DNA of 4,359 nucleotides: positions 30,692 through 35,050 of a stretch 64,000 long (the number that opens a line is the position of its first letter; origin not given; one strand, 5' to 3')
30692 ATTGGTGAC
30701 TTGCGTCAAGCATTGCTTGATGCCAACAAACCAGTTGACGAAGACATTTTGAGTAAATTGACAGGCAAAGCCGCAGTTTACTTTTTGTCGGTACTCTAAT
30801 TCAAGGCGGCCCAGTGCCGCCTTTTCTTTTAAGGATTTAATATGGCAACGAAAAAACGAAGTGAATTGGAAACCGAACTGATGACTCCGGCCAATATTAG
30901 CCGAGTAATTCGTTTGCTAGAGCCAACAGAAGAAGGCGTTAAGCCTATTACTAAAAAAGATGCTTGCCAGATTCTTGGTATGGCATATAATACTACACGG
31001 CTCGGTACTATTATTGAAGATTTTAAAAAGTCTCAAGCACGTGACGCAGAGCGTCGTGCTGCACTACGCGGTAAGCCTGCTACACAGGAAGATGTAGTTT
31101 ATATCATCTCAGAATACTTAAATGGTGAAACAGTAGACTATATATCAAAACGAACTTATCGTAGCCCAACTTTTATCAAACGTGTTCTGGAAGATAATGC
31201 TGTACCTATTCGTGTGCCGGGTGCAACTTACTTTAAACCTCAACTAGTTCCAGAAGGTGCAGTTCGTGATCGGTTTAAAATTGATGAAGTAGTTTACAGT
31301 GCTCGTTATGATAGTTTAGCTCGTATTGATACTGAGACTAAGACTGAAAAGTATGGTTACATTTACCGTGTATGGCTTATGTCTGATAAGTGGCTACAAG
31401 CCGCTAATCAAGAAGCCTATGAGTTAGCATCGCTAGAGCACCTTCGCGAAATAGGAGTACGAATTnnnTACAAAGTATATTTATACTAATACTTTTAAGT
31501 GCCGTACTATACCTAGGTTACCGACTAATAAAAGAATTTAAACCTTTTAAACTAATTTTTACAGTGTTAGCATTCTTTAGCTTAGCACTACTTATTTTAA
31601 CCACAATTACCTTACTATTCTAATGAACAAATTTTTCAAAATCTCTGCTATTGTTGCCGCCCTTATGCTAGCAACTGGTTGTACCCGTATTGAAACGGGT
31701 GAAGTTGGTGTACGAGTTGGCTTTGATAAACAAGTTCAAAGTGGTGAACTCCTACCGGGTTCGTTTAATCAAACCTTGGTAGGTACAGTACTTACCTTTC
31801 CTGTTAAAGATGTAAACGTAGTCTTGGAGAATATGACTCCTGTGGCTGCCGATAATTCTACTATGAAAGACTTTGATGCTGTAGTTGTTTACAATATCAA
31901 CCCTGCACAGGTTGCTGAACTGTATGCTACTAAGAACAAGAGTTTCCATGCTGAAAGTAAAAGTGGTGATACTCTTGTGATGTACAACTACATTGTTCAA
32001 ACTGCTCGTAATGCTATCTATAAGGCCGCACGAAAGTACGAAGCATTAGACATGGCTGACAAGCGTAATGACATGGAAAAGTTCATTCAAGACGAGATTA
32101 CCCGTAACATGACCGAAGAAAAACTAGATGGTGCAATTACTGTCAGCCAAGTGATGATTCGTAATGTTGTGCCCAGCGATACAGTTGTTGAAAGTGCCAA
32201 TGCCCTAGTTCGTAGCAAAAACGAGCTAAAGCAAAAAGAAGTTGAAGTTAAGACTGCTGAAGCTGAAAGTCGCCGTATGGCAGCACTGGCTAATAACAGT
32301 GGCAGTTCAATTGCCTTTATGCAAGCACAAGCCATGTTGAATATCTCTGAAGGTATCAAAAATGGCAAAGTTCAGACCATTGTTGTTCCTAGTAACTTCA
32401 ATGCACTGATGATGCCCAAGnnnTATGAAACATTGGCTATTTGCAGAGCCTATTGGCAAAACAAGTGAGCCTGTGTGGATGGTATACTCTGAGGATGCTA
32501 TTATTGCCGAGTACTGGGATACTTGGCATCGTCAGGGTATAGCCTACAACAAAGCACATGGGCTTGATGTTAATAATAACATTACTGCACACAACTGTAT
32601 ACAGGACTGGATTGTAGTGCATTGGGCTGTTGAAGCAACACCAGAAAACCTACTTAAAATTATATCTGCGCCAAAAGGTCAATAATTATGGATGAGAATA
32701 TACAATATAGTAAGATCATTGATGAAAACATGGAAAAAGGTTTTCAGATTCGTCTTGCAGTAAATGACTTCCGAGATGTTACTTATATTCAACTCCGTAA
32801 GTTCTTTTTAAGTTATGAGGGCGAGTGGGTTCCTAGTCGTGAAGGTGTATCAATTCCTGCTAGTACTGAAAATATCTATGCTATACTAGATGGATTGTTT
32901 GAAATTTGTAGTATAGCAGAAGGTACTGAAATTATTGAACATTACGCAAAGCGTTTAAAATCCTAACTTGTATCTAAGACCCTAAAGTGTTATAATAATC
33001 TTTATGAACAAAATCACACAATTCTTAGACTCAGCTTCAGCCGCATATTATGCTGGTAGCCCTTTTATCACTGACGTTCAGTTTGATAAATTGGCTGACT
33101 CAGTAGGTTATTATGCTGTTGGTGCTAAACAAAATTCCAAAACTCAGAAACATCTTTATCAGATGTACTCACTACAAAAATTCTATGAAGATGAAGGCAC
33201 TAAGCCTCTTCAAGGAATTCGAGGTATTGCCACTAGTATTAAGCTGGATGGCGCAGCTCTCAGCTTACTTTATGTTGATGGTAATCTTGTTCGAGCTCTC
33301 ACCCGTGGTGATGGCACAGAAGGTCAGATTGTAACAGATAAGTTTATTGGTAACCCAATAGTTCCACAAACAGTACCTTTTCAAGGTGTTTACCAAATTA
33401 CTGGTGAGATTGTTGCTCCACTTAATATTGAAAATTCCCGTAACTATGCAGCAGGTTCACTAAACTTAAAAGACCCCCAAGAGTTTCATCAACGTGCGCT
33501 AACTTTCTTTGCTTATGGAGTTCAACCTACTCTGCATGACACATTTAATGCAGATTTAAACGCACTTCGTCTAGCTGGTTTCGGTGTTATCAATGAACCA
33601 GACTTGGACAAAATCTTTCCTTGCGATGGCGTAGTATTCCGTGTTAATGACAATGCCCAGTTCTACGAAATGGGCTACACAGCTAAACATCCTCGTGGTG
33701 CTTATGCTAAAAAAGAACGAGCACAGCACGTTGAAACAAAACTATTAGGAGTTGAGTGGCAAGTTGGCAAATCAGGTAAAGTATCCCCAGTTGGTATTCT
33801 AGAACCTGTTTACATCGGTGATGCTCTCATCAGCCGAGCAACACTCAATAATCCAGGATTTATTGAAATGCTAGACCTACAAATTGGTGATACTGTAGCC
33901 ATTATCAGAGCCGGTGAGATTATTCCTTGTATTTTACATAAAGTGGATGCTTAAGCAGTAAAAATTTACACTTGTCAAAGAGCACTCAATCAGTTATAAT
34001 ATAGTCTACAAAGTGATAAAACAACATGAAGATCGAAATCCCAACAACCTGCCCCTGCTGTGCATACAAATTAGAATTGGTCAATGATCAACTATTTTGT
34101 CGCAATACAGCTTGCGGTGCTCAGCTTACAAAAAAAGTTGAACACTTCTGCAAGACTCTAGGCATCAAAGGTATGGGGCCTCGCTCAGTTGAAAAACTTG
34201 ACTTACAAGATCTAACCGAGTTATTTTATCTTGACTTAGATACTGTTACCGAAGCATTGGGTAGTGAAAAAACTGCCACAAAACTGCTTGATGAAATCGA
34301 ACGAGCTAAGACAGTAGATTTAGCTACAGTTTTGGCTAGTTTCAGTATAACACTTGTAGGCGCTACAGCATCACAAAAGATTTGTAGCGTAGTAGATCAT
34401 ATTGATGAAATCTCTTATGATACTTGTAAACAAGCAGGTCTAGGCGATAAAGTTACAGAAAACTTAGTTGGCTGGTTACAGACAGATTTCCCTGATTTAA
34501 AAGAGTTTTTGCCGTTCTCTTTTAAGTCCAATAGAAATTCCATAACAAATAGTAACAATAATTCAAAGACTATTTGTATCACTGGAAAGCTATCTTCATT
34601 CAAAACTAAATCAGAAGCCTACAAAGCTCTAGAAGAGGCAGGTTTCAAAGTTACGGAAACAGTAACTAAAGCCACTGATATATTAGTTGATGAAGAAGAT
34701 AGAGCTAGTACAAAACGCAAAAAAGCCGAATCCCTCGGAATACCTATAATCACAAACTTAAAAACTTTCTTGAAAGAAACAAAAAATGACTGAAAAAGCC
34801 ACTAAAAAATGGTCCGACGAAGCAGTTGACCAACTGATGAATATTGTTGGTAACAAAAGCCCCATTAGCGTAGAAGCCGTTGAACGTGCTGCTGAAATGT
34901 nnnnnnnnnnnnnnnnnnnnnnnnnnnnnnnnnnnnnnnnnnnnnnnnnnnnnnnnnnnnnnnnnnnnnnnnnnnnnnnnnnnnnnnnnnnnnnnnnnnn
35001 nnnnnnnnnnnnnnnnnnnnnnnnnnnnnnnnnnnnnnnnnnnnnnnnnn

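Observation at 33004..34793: NAD-dependent DNA ligase split into two separately promoted genes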

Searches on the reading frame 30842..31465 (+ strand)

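Call 67: search_protein_families(library=phrogs, proteins=[window:30842-31465:+], max_evalue=0.00001)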
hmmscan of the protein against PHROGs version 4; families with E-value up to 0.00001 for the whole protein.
window:30842-31465:+ (208 aa): 1 family
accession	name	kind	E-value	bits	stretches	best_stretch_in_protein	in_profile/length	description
phrog_3611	-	DNA, RNA and nucleotide metabolism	1.1e-48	166.4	1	7-208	5-198/230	helicase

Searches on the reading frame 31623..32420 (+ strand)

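Call 67: search_protein_families(library=phrogs, proteins=[window:31623-32420:+], max_evalue=0.00001)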
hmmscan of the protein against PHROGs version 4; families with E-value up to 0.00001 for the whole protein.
window:31623-32420:+ (266 aa): 1 family
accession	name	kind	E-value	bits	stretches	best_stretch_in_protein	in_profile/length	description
phrog_200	-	other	1.5e-31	110.8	1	3-231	83-305/379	lipoprotein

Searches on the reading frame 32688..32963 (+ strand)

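Call 67: search_protein_families(library=phrogs, proteins=[window:32688-32963:+], max_evalue=0.00001)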
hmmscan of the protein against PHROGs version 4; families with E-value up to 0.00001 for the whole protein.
window:32688-32963:+ (92 aa): 1 family
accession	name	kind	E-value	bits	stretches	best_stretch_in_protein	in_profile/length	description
phrog_4053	-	transcription regulation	1.2e-16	61.6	1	6-90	14-97/102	transcriptional regulator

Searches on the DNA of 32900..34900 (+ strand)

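Call 4: search_dna_similar(query=window:32900-34900:+, collection=phages, mode=near, max_rows=25)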
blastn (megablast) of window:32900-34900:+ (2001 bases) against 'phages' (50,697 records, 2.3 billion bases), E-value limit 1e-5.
No match.
